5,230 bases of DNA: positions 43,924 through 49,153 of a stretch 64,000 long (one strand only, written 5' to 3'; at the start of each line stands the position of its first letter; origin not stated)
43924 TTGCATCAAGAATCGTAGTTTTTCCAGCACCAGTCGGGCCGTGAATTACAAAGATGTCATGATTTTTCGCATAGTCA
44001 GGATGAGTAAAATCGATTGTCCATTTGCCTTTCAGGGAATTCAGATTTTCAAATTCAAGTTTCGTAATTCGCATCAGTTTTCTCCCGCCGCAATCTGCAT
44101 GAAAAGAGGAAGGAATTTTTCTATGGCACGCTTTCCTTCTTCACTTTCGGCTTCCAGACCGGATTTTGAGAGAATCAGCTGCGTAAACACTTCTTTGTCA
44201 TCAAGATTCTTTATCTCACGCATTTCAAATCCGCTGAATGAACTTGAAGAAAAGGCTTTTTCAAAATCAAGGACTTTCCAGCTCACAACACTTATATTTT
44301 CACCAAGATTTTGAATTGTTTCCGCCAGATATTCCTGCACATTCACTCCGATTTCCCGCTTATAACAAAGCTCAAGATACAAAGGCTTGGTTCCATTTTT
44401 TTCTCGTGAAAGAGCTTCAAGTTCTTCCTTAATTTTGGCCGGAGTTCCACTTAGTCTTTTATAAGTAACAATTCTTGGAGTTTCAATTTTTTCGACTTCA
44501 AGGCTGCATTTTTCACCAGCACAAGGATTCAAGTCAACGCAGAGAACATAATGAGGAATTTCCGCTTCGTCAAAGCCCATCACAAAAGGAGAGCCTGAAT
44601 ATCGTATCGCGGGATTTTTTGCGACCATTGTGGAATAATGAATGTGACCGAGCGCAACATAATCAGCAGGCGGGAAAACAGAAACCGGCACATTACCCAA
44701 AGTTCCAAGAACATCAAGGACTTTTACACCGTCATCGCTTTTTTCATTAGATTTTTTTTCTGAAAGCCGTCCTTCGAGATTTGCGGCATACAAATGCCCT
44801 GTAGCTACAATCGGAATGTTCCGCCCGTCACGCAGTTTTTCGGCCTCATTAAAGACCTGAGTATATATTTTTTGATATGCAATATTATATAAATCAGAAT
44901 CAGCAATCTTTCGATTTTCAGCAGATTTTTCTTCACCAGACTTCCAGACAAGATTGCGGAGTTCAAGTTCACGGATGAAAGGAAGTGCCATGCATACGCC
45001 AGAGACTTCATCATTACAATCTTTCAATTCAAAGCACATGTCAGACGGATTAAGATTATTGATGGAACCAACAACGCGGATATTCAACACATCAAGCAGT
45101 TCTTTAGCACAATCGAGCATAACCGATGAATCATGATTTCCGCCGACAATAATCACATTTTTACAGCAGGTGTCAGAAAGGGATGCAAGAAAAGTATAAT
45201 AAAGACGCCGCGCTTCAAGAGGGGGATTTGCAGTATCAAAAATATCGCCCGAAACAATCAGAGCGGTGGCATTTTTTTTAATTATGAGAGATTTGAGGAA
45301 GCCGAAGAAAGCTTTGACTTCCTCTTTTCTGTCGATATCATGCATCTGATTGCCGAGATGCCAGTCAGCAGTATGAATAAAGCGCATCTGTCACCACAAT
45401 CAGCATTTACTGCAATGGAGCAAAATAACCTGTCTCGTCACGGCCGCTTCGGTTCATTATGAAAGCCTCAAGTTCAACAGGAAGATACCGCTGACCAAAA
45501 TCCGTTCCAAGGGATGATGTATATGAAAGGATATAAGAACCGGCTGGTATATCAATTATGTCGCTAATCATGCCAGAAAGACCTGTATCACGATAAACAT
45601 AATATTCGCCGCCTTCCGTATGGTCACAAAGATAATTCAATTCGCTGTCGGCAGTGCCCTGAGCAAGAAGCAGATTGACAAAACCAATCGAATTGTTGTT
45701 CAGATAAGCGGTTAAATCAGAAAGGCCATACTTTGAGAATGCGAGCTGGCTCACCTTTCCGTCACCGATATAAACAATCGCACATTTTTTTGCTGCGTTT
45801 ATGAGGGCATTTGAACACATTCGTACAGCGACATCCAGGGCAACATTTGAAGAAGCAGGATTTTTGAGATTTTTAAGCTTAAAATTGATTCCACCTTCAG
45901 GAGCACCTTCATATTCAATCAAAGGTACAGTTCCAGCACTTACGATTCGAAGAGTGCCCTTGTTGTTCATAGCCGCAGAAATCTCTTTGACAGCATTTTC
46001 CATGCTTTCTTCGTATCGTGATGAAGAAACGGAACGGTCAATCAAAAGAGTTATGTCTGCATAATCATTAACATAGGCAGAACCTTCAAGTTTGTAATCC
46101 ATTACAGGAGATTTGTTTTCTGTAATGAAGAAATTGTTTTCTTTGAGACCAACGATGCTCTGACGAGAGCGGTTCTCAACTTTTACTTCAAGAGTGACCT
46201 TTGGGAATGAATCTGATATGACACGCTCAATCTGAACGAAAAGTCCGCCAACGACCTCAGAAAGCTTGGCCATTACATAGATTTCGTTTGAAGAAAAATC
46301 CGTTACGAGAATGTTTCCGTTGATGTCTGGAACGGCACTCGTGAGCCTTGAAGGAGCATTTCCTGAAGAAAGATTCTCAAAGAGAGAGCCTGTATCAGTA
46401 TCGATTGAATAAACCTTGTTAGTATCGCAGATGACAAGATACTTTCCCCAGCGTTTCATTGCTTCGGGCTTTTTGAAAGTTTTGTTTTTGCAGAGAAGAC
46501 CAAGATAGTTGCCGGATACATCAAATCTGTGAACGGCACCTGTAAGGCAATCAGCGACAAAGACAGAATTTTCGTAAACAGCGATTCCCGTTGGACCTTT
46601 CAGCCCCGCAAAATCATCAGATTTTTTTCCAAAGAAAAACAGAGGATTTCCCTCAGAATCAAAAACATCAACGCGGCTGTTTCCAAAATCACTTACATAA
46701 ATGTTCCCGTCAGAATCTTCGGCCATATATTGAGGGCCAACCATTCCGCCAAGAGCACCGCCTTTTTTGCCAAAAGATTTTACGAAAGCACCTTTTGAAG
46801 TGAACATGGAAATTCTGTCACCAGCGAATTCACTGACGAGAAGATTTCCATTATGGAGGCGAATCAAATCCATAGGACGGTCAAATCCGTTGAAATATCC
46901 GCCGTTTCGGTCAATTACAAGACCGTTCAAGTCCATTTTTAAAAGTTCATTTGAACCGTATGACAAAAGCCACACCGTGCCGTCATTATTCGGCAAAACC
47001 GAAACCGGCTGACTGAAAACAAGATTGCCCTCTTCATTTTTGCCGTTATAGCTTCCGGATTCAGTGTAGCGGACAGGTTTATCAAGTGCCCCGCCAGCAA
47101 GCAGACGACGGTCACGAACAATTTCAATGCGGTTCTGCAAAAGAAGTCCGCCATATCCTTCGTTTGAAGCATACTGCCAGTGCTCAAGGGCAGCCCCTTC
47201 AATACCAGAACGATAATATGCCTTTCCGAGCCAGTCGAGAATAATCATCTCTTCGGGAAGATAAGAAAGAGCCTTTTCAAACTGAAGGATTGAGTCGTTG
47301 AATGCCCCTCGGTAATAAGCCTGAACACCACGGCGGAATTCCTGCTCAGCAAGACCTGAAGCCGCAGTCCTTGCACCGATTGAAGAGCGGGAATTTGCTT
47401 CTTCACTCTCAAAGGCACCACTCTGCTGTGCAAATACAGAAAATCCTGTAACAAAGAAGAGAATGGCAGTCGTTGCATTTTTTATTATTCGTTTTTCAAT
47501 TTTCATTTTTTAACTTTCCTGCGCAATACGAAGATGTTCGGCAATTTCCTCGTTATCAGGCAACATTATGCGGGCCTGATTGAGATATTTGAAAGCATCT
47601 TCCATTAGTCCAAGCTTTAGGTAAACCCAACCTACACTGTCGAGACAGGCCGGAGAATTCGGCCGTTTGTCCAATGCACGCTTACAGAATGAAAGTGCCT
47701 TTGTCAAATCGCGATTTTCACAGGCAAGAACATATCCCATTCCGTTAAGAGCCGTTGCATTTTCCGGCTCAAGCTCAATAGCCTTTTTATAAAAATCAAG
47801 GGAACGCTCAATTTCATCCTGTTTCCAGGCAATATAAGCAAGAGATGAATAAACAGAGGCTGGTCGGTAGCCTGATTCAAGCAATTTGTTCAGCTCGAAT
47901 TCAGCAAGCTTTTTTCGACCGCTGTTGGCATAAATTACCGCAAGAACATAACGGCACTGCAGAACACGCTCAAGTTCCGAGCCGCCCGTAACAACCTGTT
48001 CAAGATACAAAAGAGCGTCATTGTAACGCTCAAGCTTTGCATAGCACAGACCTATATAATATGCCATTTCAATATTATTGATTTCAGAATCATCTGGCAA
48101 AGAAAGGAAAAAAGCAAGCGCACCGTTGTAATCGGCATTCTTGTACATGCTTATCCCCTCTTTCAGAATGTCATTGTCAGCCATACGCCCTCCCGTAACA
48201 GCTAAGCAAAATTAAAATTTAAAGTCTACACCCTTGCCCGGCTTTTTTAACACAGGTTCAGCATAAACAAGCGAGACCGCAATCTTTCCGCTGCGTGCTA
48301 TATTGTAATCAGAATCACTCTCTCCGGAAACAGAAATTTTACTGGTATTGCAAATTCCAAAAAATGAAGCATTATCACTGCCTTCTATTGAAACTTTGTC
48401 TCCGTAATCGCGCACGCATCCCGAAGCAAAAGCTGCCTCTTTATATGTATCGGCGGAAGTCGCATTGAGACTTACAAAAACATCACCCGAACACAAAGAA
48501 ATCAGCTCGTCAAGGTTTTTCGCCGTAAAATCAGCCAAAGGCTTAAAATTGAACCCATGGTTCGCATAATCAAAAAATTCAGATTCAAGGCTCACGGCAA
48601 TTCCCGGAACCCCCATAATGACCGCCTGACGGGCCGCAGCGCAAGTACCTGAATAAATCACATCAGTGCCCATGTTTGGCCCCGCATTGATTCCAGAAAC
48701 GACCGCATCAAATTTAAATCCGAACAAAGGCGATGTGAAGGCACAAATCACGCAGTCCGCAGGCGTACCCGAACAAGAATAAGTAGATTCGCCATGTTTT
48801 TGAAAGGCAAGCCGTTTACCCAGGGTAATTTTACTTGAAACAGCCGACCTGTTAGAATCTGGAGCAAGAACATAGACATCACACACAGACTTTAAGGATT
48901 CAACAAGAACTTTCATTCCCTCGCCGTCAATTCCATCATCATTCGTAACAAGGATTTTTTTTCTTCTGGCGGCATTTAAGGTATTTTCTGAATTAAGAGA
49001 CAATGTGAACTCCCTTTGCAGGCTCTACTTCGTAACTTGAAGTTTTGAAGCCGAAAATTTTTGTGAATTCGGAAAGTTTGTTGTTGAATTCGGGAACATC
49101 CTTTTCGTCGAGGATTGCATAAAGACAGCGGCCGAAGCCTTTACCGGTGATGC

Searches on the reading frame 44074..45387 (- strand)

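Call 69: search_protein_families(library=pfam, proteins=[window:44074-45387:-], max_evalue=0.001)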
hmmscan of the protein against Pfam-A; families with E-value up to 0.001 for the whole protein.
window:44074-45387:- (437 aa): 1 family
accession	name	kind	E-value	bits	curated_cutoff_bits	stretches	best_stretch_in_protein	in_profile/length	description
PF00149.33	Metallophos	-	3.5e-10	41.1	21.5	1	1-250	1-189/191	Calcineurin-like phosphoesterase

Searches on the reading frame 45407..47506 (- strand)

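Call 69: search_protein_families(library=pfam, proteins=[window:45407-47506:-], max_evalue=0.001)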
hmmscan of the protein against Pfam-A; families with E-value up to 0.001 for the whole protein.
window:45407-47506:- (699 aa): 1 family
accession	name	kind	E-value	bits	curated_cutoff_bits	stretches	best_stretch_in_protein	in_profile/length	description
PF01436.27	NHL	-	1.6e-06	28.3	20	0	264-282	10-28/28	NHL repeat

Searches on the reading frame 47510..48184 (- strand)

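Call 69: search_protein_families(library=pfam, proteins=[window:47510-48184:-], max_evalue=0.001)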
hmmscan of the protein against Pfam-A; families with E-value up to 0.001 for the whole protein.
window:47510-48184:- (224 aa): 18 families
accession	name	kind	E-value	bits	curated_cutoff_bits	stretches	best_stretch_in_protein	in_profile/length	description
PF07719.23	TPR_2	-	5.6e-18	64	27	1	110-142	2-34/34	Tetratricopeptide repeat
PF00515.34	TPR_1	-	9.1e-16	57.4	27.8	1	109-142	1-34/34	Tetratricopeptide repeat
PF13424.12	TPR_12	-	6.6e-15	55.5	30.1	1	143-204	3-71/77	Tetratricopeptide repeat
PF13181.12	TPR_8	-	1e-13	50.7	25.7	1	109-142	1-34/34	Tetratricopeptide repeat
PF13432.12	TPR_16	-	1.3e-13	51.6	32.7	1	115-178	3-65/65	Tetratricopeptide repeat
PF14559.12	TPR_19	-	4.4e-11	43.4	25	0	156-215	3-62/68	Tetratricopeptide repeat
PF13428.12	TPR_14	-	2.6e-10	40.3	23.5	0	179-217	2-40/44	Tetratricopeptide repeat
PF13431.12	TPR_17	-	2.9e-10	40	24.4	1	131-164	1-33/34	Tetratricopeptide repeat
PF12895.13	ANAPC3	-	3.1e-10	40.6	27.2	1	6-63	26-81/82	Anaphase-promoting complex, cyclosome, subunit 3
PF13374.12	TPR_10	-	2e-09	37.6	27.5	0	109-137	2-30/42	Tetratricopeptide repeat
PF13174.12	TPR_6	-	1.1e-08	35.6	26.3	0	42-65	4-27/33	Tetratricopeptide repeat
PF13414.12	TPR_11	-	2.6e-07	30.6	26.8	1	122-153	7-38/42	TPR repeat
PF13176.12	TPR_7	-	3.4e-07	30.3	27.9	0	45-65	6-26/36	Tetratricopeptide repeat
PF13371.12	TPR_9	-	3.4e-06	27.4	35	0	154-214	5-65/73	Tetratricopeptide repeat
PF23914.1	TPR_CcmH_CycH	-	3e-05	24.3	42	0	116-213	57-156/158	Cytochrome c-type biogenesis protein H TPR domain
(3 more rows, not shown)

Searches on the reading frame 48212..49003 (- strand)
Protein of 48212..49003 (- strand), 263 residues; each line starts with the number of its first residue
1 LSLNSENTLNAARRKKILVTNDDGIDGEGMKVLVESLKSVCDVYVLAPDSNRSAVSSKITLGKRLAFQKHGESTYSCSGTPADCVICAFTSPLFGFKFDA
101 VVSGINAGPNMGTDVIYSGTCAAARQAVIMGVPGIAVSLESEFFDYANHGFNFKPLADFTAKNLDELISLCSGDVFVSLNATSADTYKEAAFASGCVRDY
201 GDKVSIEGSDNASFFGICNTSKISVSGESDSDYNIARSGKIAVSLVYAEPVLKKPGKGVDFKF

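Call 69: search_protein_families(library=pfam, proteins=[window:48212-49003:-], max_evalue=0.001)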
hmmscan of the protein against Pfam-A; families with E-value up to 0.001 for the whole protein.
window:48212-49003:- (263 aa): 1 family
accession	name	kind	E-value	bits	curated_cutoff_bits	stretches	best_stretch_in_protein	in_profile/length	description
PF01975.23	SurE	-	1.7e-46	158.8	22.1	1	17-182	1-167/189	Survival protein SurE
